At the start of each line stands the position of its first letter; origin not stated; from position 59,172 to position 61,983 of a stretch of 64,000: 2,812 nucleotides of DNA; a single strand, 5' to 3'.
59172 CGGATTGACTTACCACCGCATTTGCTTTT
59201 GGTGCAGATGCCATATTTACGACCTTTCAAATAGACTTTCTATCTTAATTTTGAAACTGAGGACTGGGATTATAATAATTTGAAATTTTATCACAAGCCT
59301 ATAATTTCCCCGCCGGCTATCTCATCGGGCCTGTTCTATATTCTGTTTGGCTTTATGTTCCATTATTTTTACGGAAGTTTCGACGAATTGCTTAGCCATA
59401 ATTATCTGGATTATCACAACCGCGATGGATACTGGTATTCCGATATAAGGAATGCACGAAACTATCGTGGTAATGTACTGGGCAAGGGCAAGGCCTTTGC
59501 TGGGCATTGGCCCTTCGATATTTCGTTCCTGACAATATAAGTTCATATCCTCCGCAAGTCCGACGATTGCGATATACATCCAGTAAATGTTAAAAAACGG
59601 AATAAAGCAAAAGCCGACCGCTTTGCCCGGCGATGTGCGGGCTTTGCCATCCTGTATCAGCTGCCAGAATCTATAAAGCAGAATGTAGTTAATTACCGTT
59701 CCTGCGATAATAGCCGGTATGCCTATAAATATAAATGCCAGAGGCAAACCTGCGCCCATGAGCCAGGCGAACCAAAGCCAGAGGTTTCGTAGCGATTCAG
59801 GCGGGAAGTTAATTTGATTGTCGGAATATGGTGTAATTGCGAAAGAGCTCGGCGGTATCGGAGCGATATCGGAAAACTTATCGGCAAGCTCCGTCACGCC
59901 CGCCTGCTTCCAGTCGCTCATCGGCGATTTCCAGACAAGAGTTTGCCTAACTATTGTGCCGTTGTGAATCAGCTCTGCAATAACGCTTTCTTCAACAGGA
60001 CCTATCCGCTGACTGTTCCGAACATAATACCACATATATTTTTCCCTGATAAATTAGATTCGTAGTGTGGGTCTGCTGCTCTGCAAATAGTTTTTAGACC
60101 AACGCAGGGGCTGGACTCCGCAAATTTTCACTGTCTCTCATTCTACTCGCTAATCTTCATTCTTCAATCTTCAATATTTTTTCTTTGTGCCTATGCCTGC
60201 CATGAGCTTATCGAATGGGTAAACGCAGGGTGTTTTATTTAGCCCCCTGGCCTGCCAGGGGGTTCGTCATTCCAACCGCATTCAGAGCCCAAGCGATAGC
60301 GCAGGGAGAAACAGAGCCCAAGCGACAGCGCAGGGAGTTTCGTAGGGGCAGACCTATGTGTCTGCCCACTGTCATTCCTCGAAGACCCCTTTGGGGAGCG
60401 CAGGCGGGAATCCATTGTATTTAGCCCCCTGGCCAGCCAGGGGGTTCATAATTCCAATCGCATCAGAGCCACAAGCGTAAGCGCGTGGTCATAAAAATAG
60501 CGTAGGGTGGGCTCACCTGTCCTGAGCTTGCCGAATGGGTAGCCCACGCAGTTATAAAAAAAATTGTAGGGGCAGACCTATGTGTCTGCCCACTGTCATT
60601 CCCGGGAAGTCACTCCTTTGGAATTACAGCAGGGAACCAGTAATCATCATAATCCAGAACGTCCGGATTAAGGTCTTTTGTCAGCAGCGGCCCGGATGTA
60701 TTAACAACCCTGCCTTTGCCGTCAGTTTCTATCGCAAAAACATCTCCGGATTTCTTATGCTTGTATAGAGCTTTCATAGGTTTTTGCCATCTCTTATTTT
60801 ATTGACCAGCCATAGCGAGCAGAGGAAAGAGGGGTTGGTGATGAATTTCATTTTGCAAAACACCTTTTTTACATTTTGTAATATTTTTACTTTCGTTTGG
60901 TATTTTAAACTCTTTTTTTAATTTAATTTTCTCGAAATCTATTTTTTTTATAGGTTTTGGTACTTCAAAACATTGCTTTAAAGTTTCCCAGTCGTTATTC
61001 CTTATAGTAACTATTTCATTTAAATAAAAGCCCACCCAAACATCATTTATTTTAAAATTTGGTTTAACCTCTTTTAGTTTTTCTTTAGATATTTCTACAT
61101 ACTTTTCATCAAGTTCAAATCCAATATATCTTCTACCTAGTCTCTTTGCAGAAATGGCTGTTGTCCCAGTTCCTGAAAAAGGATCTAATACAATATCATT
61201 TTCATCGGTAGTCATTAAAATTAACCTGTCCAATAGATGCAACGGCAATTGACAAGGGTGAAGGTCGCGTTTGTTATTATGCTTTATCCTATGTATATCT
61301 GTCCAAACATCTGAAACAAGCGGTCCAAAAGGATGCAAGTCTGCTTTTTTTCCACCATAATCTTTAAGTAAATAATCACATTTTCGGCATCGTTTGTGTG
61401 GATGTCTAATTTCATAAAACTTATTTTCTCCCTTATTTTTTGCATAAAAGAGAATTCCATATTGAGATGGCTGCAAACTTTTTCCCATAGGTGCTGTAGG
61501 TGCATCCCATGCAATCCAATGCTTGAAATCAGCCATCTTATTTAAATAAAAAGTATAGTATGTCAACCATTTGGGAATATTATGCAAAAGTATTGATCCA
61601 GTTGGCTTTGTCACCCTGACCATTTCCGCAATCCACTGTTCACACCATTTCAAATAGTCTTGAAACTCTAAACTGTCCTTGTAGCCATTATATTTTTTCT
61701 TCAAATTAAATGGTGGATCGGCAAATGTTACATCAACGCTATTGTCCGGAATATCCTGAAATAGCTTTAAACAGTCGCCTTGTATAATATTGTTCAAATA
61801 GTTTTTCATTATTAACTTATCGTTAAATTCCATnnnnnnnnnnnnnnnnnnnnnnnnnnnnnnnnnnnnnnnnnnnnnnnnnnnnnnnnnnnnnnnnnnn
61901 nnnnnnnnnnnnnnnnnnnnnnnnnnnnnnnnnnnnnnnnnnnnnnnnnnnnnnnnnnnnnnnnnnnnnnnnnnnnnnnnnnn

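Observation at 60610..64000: AT-rich, translationally coupled operon: PD-(D/E)XK-like protein -> DUF262/DUF1524 (GmrSD-like) -> beta-class DNA methyltransferase (candidate composite defence system, cut by the window edge)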

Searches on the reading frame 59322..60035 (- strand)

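Call 3: search_protein_families(library=pfam, proteins=[window:59322-60035:-], max_evalue=0.1)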
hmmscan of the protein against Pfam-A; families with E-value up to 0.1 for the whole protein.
window:59322-60035:- (237 aa): 2 families
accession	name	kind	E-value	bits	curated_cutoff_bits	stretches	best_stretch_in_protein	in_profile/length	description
PF14237.11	GYF_2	-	1e-13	51.3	25.8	1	2-46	1-45/50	GYF domain 2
PF14219.11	DUF4328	-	0.027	14.4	27.2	1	129-157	51-79/166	Domain of unknown function (DUF4328)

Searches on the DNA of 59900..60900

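Call 78: search_rna_families(source=window, start=59900, end=60900, threshold=evalue, max_evalue=0.1)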
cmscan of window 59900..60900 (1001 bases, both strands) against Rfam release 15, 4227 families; matches with E-value up to 0.1: 0.
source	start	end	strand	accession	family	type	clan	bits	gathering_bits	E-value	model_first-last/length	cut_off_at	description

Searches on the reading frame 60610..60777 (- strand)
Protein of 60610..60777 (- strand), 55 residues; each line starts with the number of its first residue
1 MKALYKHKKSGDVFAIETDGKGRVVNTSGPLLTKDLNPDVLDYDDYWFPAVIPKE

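Call 3: search_protein_families(library=pfam, proteins=[window:60610-60777:-], max_evalue=0.1)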
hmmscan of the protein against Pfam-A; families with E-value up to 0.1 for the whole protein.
window:60610-60777:- (55 aa): 0 families

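Call 4: search_protein_families(library=padloc, proteins=[window:60610-60777:-], max_evalue=0.1)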
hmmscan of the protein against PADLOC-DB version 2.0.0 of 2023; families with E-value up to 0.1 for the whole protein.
window:60610-60777:- (55 aa): 0 families

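Call 14: search_protein_families(library=ncbifam, proteins=[window:60610-60777:-], max_evalue=0.01)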
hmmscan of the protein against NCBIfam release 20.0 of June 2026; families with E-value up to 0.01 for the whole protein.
window:60610-60777:- (55 aa): 0 families

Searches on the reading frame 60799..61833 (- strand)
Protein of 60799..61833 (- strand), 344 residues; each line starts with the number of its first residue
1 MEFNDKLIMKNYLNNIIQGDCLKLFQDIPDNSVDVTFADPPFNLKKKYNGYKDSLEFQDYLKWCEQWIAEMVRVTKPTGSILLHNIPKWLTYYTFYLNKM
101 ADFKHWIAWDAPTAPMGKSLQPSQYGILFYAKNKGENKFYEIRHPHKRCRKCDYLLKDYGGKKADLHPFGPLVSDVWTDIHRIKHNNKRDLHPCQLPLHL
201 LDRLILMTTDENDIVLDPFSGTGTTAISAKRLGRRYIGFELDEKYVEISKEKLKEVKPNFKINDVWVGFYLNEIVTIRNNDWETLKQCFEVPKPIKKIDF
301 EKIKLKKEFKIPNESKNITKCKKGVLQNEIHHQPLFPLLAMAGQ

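Call 3: search_protein_families(library=pfam, proteins=[window:60799-61833:-], max_evalue=0.1)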
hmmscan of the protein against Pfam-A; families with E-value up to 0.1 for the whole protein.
window:60799-61833:- (344 aa): 8 families
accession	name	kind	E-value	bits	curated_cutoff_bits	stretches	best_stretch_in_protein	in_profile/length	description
PF01555.25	N6_N4_Mtase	-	1.3e-49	169.6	26.7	1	33-251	1-221/221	DNA methylase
PF13847.12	Methyltransf_31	-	4.2e-05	23.7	27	1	210-257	2-52/145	Methyltransferase domain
PF08241.18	Methyltransf_11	-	4.6e-05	24.4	21.2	0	220-258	5-43/95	Methyltransferase domain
PF03602.21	Cons_hypoth95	-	0.00019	21.6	24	0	18-62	97-143/182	Conserved hypothetical protein 95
PF13649.12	Methyltransf_25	-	0.00025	22.1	27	1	215-261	1-49/97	Methyltransferase domain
PF01170.24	UPF0020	-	0.00048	20.3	22.3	1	209-257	26-70/197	RMKL-like, methyltransferase domain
PF02086.21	MethyltransfD12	-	0.001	19.3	22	0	211-255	20-64/253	D12 class N6 adenine-specific DNA methyltransferase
PF09445.16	Methyltransf_15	-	0.018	15.1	22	0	214-252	3-41/165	RNA cap guanine-N2 methyltransferase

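Call 4: search_protein_families(library=padloc, proteins=[window:60799-61833:-], max_evalue=0.1)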
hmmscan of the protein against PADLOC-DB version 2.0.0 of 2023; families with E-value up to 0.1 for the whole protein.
window:60799-61833:- (344 aa): 79 families (the best 25 are shown)
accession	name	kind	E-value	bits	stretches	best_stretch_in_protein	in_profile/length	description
PDLC03238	MTase_II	-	9e-73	243.7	1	13-265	123-376/428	Type II methyltransferase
PDLC03371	MTase_II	-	5.5e-57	191.3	1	7-259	4-258/260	Type II methyltransferase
PDLC03299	MTase_II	-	5.3e-53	178.4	1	13-256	14-260/296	Type II methyltransferase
PDLC03216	MTase_II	-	2.4e-38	130.1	2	181-259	183-261/364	Type II methyltransferase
PDLC03230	MTase_II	-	8.2e-37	125.3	1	9-253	31-282/360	Type II methyltransferase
PDLC03320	MTase_II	-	1.5e-36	124.1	1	16-259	35-280/289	Type II methyltransferase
PDLC03353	MTase_II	-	4.5e-36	122.7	1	9-256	5-253/260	Type II methyltransferase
PDLC03738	oMTase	-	2.6e-34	116.5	1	10-258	17-270/376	orphan methyltransferase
PDLC03265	MTase_II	-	4.8e-31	106.4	2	14-86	25-99/333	Type II methyltransferase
PDLC03387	MTase_II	-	1.5e-29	101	2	179-259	201-282/289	Type II methyltransferase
PDLC03339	MTase_II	-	1.2e-28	98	1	14-256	4-274/399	Type II methyltransferase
PDLC03295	MTase_II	-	5.1e-27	93.1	2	13-83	3-73/292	Type II methyltransferase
PDLC03350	MTase_II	-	4.6e-26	89.9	2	185-259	227-301/312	Type II methyltransferase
PDLC03337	MTase_II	-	1e-25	88.6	1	9-253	4-246/264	Type II methyltransferase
PDLC03260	MTase_II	-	8.6e-24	82.1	2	180-254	234-308/349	Type II methyltransferase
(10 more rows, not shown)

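Call 9: find_encoding_contigs(protein=window:60799-61809:-, flank=10000, max_places=6)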
Protein window:60799-61809:- (336 aa): no gene with exactly this product is on record in the collection.

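Call 14: search_protein_families(library=ncbifam, proteins=[window:60799-61833:-], max_evalue=0.01)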
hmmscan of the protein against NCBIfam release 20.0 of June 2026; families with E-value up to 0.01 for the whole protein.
window:60799-61833:- (344 aa): 6 families
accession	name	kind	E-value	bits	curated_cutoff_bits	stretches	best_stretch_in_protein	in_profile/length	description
NF008572.0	PRK11524.1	equivalog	3.5e-40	138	292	1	9-256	10-259/294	adenine-specific DNA-methyltransferase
NF050803.1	DnaMtaseCcrMCaul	equivalog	4.4e-35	121.2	830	1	13-259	3-253/350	adenine-specific DNA-methyltransferase CcrM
NF010253.0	PRK13699.1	subfamily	2.8e-21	76.2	244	1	15-259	3-211/226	DNA methyltransferase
TIGR01177.1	TIGR01177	hypoth_equivalog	3.7e-07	29.8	316.55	1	209-255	180-226/330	TIGR01177 family methyltransferase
NF040721.1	Trm14_Arch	equivalog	0.0034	16.6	280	0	192-255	171-237/370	tRNA (guanine(6)-N2)-methyltransferase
NF011529.0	PRK14968.1-3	equivalog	0.0084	15.5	162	0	208-255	31-78/198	putative methyltransferase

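Call 34: search_solved_structures(query=window:60799-61809:-, max_evalue=0.00001)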
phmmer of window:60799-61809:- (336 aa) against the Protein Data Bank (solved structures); distinct sequences matched with E-value up to 0.00001: 12.
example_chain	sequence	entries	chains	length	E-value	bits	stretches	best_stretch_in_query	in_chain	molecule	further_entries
1g60_A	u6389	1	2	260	1.6e-28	103.2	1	5-243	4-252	Adenine-specific Methyltransferase MboIIA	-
9c3u_A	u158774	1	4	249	4.9e-28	101.6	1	17-245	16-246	Methyltransferase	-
8urk_A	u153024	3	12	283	5.6e-28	101.4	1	17-246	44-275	Methyltransferase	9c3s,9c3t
6pbd_A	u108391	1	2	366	6.1e-24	88.1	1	6-250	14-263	Modification methylase CcrMI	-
8s9n_A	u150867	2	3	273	2.2e-21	79.7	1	179-249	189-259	DNA cytosine-N4 methyltransferase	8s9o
8s9m_A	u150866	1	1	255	6.5e-21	78.2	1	179-249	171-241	DNA cytosine-N4 methyltransferase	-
2zie_A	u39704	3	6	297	1.2e-17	67.4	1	158-254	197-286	Putative modification methylase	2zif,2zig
5hfj_A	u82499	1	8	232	7.4e-17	64.8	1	181-245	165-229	Adenine specific DNA methyltransferase (DpnA)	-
5hek_A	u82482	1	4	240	7.9e-17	64.7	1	181-246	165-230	Adenine specific DNA methyltransferase (DpnA)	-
1nw8_A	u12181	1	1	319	1.2e-15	60.9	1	12-233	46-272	MODIFICATION METHYLASE RSRI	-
1eg2_A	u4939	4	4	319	1.2e-15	60.8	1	12-233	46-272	MODIFICATION METHYLASE RSRI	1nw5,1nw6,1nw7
1boo_A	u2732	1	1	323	4.7e-14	55.6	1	183-247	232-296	PROTEIN (N-4 CYTOSINE-SPECIFIC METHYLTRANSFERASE PVU II)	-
